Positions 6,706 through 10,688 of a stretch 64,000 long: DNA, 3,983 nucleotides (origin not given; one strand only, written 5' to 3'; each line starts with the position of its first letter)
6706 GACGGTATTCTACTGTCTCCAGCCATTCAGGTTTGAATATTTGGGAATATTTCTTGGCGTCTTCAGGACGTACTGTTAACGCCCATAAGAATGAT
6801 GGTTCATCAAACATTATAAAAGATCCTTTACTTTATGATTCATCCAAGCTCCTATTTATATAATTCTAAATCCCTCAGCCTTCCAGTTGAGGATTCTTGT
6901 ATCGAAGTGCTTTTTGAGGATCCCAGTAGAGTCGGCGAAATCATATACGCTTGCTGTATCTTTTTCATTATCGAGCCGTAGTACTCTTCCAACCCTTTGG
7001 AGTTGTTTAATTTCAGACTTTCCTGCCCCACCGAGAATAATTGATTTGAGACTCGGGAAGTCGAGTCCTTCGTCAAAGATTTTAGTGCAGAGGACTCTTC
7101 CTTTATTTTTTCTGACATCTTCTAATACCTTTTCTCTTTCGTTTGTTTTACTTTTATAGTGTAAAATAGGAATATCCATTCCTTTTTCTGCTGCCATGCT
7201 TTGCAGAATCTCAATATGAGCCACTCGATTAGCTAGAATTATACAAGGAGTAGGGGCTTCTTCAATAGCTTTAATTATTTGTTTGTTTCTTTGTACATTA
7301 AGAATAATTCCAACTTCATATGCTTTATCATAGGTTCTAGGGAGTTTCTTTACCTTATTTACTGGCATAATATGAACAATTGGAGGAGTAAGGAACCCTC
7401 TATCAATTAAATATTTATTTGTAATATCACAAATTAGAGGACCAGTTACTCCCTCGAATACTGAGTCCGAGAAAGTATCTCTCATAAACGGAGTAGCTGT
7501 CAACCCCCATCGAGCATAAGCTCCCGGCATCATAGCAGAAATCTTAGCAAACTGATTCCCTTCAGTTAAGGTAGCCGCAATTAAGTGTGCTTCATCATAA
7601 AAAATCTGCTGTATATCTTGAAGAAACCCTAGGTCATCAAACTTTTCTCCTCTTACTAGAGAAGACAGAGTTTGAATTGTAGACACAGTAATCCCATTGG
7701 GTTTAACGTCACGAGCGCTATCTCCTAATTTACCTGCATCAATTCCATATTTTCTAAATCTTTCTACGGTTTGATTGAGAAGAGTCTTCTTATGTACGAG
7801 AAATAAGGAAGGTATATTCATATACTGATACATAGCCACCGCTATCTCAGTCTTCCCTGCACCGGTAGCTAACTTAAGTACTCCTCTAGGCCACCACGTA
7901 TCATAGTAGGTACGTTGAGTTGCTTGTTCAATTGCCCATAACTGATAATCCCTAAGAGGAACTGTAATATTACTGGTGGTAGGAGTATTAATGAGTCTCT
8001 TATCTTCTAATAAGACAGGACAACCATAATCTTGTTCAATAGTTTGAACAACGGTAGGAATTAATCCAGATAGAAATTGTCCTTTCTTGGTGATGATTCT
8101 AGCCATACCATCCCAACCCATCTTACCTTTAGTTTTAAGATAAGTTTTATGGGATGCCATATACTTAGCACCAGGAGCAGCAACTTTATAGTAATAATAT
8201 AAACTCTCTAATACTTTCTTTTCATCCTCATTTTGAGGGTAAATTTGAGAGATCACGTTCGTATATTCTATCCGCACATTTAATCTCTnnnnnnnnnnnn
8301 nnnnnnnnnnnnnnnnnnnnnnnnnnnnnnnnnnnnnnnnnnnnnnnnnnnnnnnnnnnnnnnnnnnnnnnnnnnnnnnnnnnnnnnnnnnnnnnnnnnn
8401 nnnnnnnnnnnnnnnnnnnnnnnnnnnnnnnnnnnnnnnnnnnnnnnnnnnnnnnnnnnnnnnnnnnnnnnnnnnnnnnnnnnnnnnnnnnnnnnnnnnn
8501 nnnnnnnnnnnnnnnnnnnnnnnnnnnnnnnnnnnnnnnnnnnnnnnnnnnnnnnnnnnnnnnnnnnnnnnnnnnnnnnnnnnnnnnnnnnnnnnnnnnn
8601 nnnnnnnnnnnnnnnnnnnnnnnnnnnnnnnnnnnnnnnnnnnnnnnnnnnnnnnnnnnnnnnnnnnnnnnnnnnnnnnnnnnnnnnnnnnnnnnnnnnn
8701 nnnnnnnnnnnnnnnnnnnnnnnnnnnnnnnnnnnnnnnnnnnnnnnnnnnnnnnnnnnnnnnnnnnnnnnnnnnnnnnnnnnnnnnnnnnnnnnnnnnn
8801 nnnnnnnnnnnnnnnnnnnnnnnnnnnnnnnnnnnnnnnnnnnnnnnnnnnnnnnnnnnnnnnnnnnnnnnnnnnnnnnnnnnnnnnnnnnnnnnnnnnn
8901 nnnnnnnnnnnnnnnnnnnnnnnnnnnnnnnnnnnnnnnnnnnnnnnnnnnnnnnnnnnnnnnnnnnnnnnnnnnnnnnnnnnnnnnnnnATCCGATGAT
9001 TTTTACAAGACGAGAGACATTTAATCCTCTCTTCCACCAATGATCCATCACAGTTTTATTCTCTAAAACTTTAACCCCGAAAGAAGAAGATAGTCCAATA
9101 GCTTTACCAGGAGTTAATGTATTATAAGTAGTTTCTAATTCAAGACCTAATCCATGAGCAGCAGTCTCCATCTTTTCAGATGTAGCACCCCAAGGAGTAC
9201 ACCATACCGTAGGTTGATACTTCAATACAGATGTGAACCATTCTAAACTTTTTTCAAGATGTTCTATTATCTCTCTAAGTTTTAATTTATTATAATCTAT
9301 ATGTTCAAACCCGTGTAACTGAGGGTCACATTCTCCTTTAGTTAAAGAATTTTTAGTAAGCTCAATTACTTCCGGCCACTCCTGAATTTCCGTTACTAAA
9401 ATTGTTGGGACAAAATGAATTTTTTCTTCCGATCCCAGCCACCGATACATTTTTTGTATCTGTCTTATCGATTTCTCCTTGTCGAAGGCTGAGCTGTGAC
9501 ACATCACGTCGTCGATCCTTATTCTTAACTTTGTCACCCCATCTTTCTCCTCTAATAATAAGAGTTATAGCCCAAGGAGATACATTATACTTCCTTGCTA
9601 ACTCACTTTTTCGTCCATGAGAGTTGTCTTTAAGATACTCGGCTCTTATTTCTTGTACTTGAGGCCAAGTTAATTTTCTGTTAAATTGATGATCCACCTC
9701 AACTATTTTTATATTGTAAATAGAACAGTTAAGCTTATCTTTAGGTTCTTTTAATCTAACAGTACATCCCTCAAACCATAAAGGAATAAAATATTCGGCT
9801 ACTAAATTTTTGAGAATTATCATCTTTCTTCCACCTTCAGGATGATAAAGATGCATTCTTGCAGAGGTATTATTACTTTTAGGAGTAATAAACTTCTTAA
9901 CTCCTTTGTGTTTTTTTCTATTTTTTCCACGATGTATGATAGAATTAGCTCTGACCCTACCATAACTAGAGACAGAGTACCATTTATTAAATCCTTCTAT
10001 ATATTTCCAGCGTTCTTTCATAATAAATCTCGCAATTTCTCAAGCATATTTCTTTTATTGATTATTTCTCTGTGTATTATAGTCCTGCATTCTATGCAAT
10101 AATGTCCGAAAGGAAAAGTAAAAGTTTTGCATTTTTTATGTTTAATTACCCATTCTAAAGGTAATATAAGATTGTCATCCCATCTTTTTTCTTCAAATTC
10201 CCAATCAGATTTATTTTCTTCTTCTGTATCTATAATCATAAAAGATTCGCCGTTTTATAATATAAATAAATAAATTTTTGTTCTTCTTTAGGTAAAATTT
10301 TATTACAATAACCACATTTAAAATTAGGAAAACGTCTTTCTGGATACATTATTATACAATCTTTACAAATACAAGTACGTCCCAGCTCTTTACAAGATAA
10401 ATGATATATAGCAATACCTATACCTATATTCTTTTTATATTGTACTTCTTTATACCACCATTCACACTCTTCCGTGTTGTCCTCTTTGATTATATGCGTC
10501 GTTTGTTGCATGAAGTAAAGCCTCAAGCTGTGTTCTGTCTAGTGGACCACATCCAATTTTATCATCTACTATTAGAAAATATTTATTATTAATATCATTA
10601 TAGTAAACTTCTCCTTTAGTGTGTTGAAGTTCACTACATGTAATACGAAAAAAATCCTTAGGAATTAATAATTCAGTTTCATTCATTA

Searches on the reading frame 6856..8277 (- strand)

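Call 11: search_protein_families(library=pfam, proteins=[window:6856-8277:-])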
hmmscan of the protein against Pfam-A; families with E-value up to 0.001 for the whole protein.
window:6856-8277:- (473 aa): 4 families
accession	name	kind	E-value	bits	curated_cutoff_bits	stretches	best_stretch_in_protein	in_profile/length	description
PF04851.21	ResIII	-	2.2e-19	70.4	22.5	1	107-264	3-163/164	Type III restriction enzyme, res subunit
PF00271.37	Helicase_C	-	2.8e-13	50.5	23.5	1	333-435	5-109/110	Helicase conserved C-terminal domain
PF00270.35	DEAD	-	5.2e-09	36.5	26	1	134-264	19-161/167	DEAD/DEAH box helicase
PF16203.11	ERCC3_RAD25_C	-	0.00016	21.5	27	1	365-441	78-157/248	ERCC3/RAD25/XPB C-terminal helicase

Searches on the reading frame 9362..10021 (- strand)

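Call 68: search_protein_families(library=pfam, proteins=[window:9362-10021:-], max_evalue=0.01)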
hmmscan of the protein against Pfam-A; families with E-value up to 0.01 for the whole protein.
window:9362-10021:- (219 aa): 1 family
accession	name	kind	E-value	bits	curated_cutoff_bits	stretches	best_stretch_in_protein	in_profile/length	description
PF07463.16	NUMOD4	-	2.5e-07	31.2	23.4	1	3-38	1-37/49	NUMOD4 motif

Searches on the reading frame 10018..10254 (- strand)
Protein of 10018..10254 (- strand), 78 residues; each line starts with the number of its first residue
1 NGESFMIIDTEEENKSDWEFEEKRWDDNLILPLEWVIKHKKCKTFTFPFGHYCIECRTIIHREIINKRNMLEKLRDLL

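Call 43: search_protein_families(library=phrogs, proteins=[window:10018-10254:-], max_evalue=1)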
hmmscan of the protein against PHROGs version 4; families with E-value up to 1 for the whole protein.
window:10018-10254:- (78 aa): 1 family
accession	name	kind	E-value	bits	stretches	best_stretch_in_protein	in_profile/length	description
phrog_13448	-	unknown function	0.3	11.7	1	33-43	24-34/43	-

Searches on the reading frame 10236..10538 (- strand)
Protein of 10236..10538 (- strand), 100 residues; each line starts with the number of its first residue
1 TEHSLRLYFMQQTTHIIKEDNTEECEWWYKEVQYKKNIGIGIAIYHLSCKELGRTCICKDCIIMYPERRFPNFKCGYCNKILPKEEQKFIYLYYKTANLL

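Call 43: search_protein_families(library=phrogs, proteins=[window:10236-10538:-], max_evalue=1)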
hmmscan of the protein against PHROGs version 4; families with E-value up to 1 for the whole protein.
window:10236-10538:- (100 aa): 3 families
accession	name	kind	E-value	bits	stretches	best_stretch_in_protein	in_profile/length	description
phrog_2569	-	unknown function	0.031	15.4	1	74-99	6-31/58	-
phrog_34006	-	unknown function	0.18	12.6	1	22-60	18-55/87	-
phrog_23410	-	unknown function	0.21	13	1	30-80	20-70/83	-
